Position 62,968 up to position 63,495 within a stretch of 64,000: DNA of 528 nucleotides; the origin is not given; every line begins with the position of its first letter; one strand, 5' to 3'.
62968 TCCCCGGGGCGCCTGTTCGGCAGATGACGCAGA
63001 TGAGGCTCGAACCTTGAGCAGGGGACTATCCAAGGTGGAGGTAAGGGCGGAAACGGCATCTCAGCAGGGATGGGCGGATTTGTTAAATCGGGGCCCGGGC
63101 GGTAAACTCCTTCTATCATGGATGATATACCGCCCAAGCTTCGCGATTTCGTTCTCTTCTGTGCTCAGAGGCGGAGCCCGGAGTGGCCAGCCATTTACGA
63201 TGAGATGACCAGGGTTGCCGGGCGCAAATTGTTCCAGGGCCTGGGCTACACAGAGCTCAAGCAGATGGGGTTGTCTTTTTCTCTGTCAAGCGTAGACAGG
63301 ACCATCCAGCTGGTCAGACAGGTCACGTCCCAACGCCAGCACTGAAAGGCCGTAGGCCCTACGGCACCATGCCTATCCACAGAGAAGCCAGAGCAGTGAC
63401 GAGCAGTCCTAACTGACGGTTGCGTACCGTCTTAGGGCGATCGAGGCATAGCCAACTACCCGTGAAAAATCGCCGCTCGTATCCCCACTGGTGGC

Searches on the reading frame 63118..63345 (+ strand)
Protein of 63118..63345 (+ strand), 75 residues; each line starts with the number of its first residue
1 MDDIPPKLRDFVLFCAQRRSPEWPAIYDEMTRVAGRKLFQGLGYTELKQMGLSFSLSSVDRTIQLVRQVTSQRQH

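Call 98: find_encoding_contigs(protein=window:63118-63345:+, flank=5000, max_places=10)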
Protein window:63118-63345:+ (75 aa): 1 contig read that carries it; 1 place shown.
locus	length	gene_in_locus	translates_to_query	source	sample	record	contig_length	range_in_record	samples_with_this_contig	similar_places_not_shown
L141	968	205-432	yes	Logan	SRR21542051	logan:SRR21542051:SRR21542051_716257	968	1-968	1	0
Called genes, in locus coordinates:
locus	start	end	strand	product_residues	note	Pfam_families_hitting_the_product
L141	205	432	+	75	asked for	-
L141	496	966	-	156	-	?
